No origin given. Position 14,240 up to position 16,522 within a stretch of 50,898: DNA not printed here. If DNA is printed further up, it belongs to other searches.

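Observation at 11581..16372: Two T9SS-secreted cyanophycinase-like S51 peptidases flanking a YfcC-family transporter: candidate extracellular cyanophycin utilisation module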

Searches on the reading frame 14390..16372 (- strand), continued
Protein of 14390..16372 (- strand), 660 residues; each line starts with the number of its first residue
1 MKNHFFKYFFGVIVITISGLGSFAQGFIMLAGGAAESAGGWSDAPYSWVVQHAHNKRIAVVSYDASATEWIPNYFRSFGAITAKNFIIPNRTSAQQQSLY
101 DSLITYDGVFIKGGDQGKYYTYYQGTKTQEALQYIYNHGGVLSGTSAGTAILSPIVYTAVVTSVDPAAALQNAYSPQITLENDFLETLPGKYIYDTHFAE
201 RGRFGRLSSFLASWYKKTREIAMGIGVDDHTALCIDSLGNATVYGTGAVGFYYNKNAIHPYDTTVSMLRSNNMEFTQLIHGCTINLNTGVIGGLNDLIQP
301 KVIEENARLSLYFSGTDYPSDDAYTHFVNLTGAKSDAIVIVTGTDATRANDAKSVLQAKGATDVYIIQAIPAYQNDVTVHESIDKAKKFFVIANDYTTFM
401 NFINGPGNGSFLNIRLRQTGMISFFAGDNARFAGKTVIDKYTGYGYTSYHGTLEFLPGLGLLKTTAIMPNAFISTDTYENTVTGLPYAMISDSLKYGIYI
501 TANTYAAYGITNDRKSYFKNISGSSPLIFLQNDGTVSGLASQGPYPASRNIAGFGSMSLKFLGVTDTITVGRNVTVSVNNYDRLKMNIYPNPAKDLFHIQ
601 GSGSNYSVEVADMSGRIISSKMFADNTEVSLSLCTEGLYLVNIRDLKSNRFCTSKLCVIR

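Call 20: search_protein_families(library=pfam, proteins=[L039:7684-8679:+, L076:4947-7691:+, L039:307-1428:+, L039:1572-2435:+, L018:2712-3869:+, L022:17547-18749:+, L046:7181-8407:+, L073:8461-9873:+, L046:8432-9973:+, L054:13649-14788:+], max_evalue=0.001)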
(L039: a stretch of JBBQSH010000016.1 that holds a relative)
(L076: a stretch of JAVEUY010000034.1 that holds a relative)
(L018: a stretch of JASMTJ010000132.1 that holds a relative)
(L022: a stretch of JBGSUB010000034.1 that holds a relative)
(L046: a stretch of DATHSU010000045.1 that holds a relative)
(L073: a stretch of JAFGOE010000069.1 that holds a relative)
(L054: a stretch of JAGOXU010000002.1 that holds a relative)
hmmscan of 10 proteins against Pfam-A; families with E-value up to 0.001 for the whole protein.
L039:7684-8679:+ (331 aa): 3 families
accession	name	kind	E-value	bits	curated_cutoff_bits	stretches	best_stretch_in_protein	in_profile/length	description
PF19572.5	PorV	-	1.1e-07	32.1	27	1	21-172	5-166/243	Type IX secretion system protein PorV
PF03687.19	UPF0164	-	5.6e-07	29.1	21.4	1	31-117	43-130/325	Uncharacterised protein family (UPF0164)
PF18990.6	DUF5723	-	5.3e-05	23.5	26.8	0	101-196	152-241/376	Family of unknown function (DUF5723)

L076:4947-7691:+ (914 aa): 0 families

L039:307-1428:+ (373 aa): 2 families
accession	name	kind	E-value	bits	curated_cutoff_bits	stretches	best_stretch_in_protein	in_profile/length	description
PF18962.6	Por_Secre_tail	-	5e-11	43.2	27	1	295-369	2-73/75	Secretion system C-terminal sorting domain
PF13860.13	FlgD_ig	-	8.2e-05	23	27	1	302-360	9-75/79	FlgD Ig-like domain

L039:1572-2435:+ (287 aa): 3 families
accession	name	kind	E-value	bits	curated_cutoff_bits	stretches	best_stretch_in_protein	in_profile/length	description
PF01380.27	SIS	-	2.2e-20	73.2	25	1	131-257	2-131/131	SIS domain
PF01418.23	HTH_6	-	3.9e-17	62.4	28.3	1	7-80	3-76/77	Helix-turn-helix domain, rpiR family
PF13580.11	SIS_2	-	2.3e-07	31.4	27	1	180-216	101-137/138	SIS domain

L018:2712-3869:+ (385 aa): 2 families
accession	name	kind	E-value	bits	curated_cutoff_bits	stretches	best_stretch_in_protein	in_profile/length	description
PF07969.17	Amidohydro_3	-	8.1e-14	52.4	29.7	1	308-364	398-453/472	Amidohydrolase family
PF01979.26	Amidohydro_1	-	5.3e-13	49.4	25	1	263-361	234-321/345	Amidohydrolase family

L022:17547-18749:+ (400 aa): 2 families
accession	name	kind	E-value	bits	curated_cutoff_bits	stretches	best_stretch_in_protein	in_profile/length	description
PF18911.6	PKD_4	-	2.2e-10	40.9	27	1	39-99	12-73/85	PKD domain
PF00801.26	PKD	-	3.4e-06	27.4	23.5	1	39-93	4-64/80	PKD domain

L046:7181-8407:+ (408 aa): 1 family
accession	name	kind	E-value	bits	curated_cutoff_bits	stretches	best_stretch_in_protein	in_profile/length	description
PF03417.21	AAT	-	1.9e-05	24.9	23.2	1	35-182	4-139/225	Acyl-coenzyme A:6-aminopenicillanic acid acyl-transferase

L073:8461-9873:+ (470 aa): 1 family
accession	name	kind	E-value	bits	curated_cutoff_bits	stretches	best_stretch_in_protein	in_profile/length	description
PF03553.21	Na_H_antiporter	-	2.8e-61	207.9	23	1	162-455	1-303/303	Na+/H+ antiporter family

L046:8432-9973:+ (513 aa): 2 families
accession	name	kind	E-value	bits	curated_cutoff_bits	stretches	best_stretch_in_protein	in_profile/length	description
PF00144.29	Beta-lactamase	-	2e-48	165.7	27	1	36-393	11-321/329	Beta-lactamase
PF18962.6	Por_Secre_tail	-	6.6e-09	36.4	27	1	431-511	2-75/75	Secretion system C-terminal sorting domain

L054:13649-14788:+ (379 aa): 5 families
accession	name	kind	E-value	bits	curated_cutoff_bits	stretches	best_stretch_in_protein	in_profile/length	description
PF16653.10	Sacchrp_dh_C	-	5.3e-50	171.4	31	1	121-369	1-265/265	Saccharopine dehydrogenase C-terminal domain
PF03435.24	Sacchrp_dh_NADP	-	1.3e-19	71.3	25.1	1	3-117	1-129/129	Saccharopine dehydrogenase NADP binding domain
PF01262.27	AlaDh_PNT_C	-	4.4e-07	30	23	1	2-73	30-100/214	Alanine dehydrogenase/PNT, C-terminal domain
PF01118.30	Semialdhyde_dh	-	0.00079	20.3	26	0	2-96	1-97/121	Semialdehyde dehydrogenase, NAD binding domain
PF01488.26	Shikimate_DH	-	0.00091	19.7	24.3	0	2-74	14-84/138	Shikimate / quinate 5-dehydrogenase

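Call 21: search_protein_families(library=ncbifam, proteins=[L018:2712-3869:+, L039:307-1428:+, L076:4947-7691:+, L022:17547-18749:+, L046:7181-8407:+, L046:8432-9973:+, L039:7684-8679:+], max_evalue=0.001)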
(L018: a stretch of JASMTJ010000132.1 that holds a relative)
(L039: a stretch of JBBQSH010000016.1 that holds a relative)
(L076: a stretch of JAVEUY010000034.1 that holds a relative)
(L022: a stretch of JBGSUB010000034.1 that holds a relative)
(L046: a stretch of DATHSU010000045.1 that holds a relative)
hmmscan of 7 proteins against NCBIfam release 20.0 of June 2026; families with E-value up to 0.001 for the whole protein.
L018:2712-3869:+ (385 aa): 54 families (the best 25 are shown)
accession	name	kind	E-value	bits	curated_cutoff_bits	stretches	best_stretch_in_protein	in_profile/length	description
TIGR01975.1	isoAsp_dipep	equivalog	5e-144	480.2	331.25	1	2-385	2-389/389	beta-aspartyl-peptidase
NF002668.0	PRK02382.1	equivalog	6.1e-14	51.6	452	2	313-359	327-373/436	dihydroorotase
TIGR00857.1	pyrC_multi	subfamily_domain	6.6e-14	51.7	279.05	2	308-359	319-370/412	dihydroorotase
TIGR03178.1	allantoinase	equivalog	1.1e-13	50.8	357.85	2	306-360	333-389/441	allantoinase AllB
NF005791.0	PRK07627.1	equivalog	2e-13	50.1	442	2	316-363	341-387/425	dihydroorotase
NF004839.0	PRK06189.1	equivalog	5.3e-13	48.4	631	2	304-360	337-393/451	allantoinase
NF006559.0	PRK09060.1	equivalog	2.8e-12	45.7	482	2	2-119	7-118/444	dihydroorotase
TIGR00221.1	nagA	equivalog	3.8e-12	45.9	225.65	1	308-364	317-374/380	N-acetylglucosamine-6-phosphate deacetylase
TIGR01178.1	ade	equivalog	7.7e-12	44.4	472.5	1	308-371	265-329/552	adenine deaminase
NF006689.0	PRK09237.1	equivalog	1.3e-11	43.7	371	2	314-358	293-337/383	amidohydrolase/deacetylase family metallohydrolase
TIGR02318.1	phosphono_phnM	equivalog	3.3e-11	42.7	390.55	1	303-366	302-369/376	phosphonate metabolism protein PhnM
NF006688.0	PRK09236.1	equivalog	2.6e-10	39.7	535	1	3-123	5-120/444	dihydroorotase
NF005751.0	PRK07575.1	equivalog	2.6e-10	39.3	529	1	5-122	8-121/440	dihydroorotase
NF005960.0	PRK08044.1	equivalog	3e-10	39.4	688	1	312-360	347-395/453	allantoinase AllB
NF011989.0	PRK15446.2-5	equivalog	6.2e-10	38.4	565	1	304-358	306-360/385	alpha-D-ribose 1-methylphosphonate 5-triphosphate diphosphatase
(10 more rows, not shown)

L039:307-1428:+ (373 aa): 3 families
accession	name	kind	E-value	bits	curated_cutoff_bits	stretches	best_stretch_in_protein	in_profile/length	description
TIGR04183.1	Por_Secre_tail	domain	6e-11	42.2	23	1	295-369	2-69/72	T9SS type A sorting domain-containing protein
NF052323.1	T9SSA_dep_M6i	equivalog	4.9e-07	28.1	600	1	293-361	959-1027/1043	T9SS-dependent M6-like inactivated metalloprotease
NF038113.1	T9SSA_dep_M36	equivalog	9.3e-07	27.4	885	1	290-369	791-866/869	T9SS-dependent M36 family metallopeptidase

L076:4947-7691:+ (914 aa): 0 families

L022:17547-18749:+ (400 aa): 0 families

L046:7181-8407:+ (408 aa): 1 family
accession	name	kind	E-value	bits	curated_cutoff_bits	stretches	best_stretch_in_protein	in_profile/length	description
NF040521.1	C45_proenzyme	subfamily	3e-12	46.5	85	1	23-184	90-239/313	C45 family autoproteolytic acyltransferase/hydrolase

L046:8432-9973:+ (513 aa): 35 families (the best 25 are shown)
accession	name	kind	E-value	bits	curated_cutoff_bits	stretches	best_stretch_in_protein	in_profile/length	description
NF009622.0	PRK13128.1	equivalog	2.3e-15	56.1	443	1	23-233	6-200/518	D-aminopeptidase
NF033085.1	bla_class_C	equivalog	3.6e-14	52.3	415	1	27-131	9-109/356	class C beta-lactamase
NF007943.0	PRK10662.1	equivalog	1.3e-13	50.3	266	1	32-221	43-221/380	D-alanyl-D-alanine-carboxypeptidase/endopeptidase AmpH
NF002968.0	PRK03642.1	equivalog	3.4e-13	49.2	385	1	41-221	57-239/432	penicillin binding protein PBP4B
NF052559.1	MthAcHydAcmB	equivalog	1.2e-11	44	550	1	35-313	20-288/391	methyl acetate hydrolase AcmB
NF000425.2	blaADC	exception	2.5e-11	43.4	800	1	26-240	36-229/383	ADC family extended-spectrum class C beta-lactamase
TIGR04183.1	Por_Secre_tail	domain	5.6e-09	35.9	23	1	431-511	2-71/72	T9SS type A sorting domain-containing protein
NF038269.1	lipase_LipE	equivalog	1e-08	34.7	750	1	46-133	57-143/407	lipase LipE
NF041663.1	ampC_Sliq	exception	5.8e-08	32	860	1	23-240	25-220/378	cephalosporin-hydrolyzing class C beta-lactamase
NF045671.1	blaPNC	exception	7.6e-08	31.6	750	1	32-108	55-130/401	PNC family class C beta-lactamase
NF033406.1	blaMCA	exception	1.6e-07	30.7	750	1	30-227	44-221/390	MCA family class C beta-lactamase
NF000423.2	blaSRT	exception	1.7e-07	30.7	860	1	15-266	17-250/378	SRT/SST family class C beta-lactamase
NF012172.1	FOX-MOX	exception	1.7e-07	30.5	700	1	27-123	34-126/382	FOX/MOX family class C beta-lactamase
NF038113.1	T9SSA_dep_M36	equivalog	4e-07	28.6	885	1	422-511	787-868/869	T9SS-dependent M36 family metallopeptidase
NF000239.3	MOX_CMY1_fam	exception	6.6e-07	28.9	770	1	27-123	37-129/383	CMY-1/MOX family class C beta-lactamase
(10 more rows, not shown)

L039:7684-8679:+ (331 aa): 5 families
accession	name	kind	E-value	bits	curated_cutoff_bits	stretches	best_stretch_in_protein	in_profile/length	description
NF033709.1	PorV_fam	subfamily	1.3e-66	225.4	90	1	26-331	1-326/326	PorV/PorQ family protein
NF033711.1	T9SS_PorQ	equivalog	1.7e-33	116.1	220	1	2-196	1-192/335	type IX secretion system protein PorQ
NF033710.1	T9SS_OM_PorV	equivalog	8e-20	71.3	250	1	20-212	15-218/367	type IX secretion system outer membrane channel protein PorV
NF052325.1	PorVQ2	equivalog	1.6e-16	60.2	325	1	28-184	26-193/354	putative type IX sorting system protein PorV2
NF053685.1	BamG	equivalog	6.2e-06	25.5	250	0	161-292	182-311/397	BamG family beta-barrel-assembly machinery protein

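Call 27: search_protein_families(library=ncbifam, proteins=[L024:8726-9856:-, L022:8755-9882:-, L019:13172-14002:+, L034:19116-19955:+, L022:11955-13229:+, L003:13846-14862:+, L058:13-906:+], max_evalue=0.001)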
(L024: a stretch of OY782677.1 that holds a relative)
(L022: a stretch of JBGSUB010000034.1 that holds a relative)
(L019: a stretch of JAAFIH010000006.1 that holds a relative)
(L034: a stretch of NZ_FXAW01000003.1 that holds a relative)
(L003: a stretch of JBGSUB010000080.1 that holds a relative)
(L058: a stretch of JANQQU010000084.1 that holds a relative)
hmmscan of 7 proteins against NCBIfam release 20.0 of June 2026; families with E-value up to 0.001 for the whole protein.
L024:8726-9856:- (376 aa): 48 families (the best 25 are shown)
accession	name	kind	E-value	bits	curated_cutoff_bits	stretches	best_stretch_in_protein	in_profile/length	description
TIGR01975.1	isoAsp_dipep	equivalog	7.9e-131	436.8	331.25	1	3-374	2-376/389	beta-aspartyl-peptidase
NF002668.0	PRK02382.1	equivalog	1.8e-15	56.6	452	2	315-361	327-373/436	dihydroorotase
NF006689.0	PRK09237.1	equivalog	4.4e-15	55.1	371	2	16-102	20-100/383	amidohydrolase/deacetylase family metallohydrolase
NF006559.0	PRK09060.1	equivalog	9e-15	53.9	482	2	4-122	8-120/444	dihydroorotase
NF006688.0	PRK09236.1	equivalog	6.1e-14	51.6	535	2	5-124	6-120/444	dihydroorotase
TIGR03178.1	allantoinase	equivalog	5e-13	48.7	357.85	2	16-118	15-110/441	allantoinase AllB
NF004839.0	PRK06189.1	equivalog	4.2e-11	42.1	631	2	312-361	343-392/451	allantoinase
TIGR00221.1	nagA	equivalog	5.8e-11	42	225.65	1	312-372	319-380/380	N-acetylglucosamine-6-phosphate deacetylase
TIGR00857.1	pyrC_multi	subfamily_domain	1.3e-10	40.8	279.05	2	19-130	6-111/412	dihydroorotase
NF005960.0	PRK08044.1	equivalog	5e-10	38.7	688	1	20-120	22-114/453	allantoinase AllB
NF006837.0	PRK09357.1-2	equivalog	5.3e-10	38.4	575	1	1-123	1-119/428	dihydroorotase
NF005751.0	PRK07575.1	equivalog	5.4e-10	38.3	529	1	16-124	19-122/440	dihydroorotase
TIGR01178.1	ade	equivalog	6.8e-10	38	472.5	1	313-374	267-330/552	adenine deaminase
NF005791.0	PRK07627.1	equivalog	8.9e-10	38.1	442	1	318-362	341-384/425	dihydroorotase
NF006839.0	PRK09357.1-4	equivalog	1.1e-09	37.4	576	1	16-115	17-109/422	dihydroorotase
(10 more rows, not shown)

L022:8755-9882:- (375 aa): 47 families (the best 25 are shown)
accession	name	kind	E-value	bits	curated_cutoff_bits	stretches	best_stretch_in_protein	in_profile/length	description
TIGR01975.1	isoAsp_dipep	equivalog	2.9e-133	444.8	331.25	1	3-374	2-376/389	beta-aspartyl-peptidase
NF006689.0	PRK09237.1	equivalog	1.2e-13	50.4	371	2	15-102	19-100/383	amidohydrolase/deacetylase family metallohydrolase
NF002668.0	PRK02382.1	equivalog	1.4e-13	50.4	452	2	315-361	327-373/436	dihydroorotase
NF006559.0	PRK09060.1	equivalog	1.6e-13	49.8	482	1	4-122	8-120/444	dihydroorotase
NF006688.0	PRK09236.1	equivalog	4.8e-13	48.7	535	2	4-124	5-120/444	dihydroorotase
TIGR03178.1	allantoinase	equivalog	5.2e-12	45.3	357.85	2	17-109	16-101/441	allantoinase AllB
NF004839.0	PRK06189.1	equivalog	5.7e-11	41.7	631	2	312-362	343-393/451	allantoinase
NF005960.0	PRK08044.1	equivalog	1.5e-10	40.4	688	1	27-120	29-114/453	allantoinase AllB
NF006839.0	PRK09357.1-4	equivalog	2.5e-10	39.5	576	1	6-118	5-112/422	dihydroorotase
TIGR00857.1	pyrC_multi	subfamily_domain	5.2e-10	38.9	279.05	1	316-361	325-370/412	dihydroorotase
TIGR00221.1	nagA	equivalog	7.9e-10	38.2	225.65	1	313-372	320-380/380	N-acetylglucosamine-6-phosphate deacetylase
NF006558.0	PRK09059.1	equivalog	1.3e-09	37.2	645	1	37-181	42-177/430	dihydroorotase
TIGR01178.1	ade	equivalog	2.5e-09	36.1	472.5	1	312-374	266-330/552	adenine deaminase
NF011990.0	PRK15446.2-6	subfamily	3.1e-09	36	233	1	306-374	310-382/390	alpha-D-ribose 1-methylphosphonate 5-triphosphate diphosphatase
NF005791.0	PRK07627.1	equivalog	5.2e-09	35.5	442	1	318-363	341-385/425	dihydroorotase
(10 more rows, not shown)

L019:13172-14002:+ (276 aa): 2 families
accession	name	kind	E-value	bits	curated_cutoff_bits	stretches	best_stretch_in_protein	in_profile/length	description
TIGR02069.1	cyanophycinase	equivalog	2.1e-43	148.6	126.6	1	21-268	1-238/250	cyanophycinase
NF003642.0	PRK05282.1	equivalog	3.3e-09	36.6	156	1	45-252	30-222/233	dipeptidase PepE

L034:19116-19955:+ (279 aa): 2 families
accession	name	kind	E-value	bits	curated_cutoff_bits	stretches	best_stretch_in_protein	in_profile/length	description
TIGR02069.1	cyanophycinase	equivalog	2.7e-39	135.2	126.6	1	47-252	17-224/250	cyanophycinase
NF003642.0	PRK05282.1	equivalog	2e-08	34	156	1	96-158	70-133/233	dipeptidase PepE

L022:11955-13229:+ (424 aa): 1 family
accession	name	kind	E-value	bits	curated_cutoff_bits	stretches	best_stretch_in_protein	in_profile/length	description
TIGR02069.1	cyanophycinase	equivalog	6.8e-49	166.6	126.6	1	29-320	1-245/250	cyanophycinase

L003:13846-14862:+ (338 aa): 0 families

L058:13-906:+ (297 aa): 2 families
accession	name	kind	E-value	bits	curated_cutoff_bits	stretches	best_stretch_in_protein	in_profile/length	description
TIGR02069.1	cyanophycinase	equivalog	4.4e-54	183.6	126.6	1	31-287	1-249/250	cyanophycinase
NF003642.0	PRK05282.1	equivalog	1.9e-06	27.5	156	0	100-164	71-135/233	dipeptidase PepE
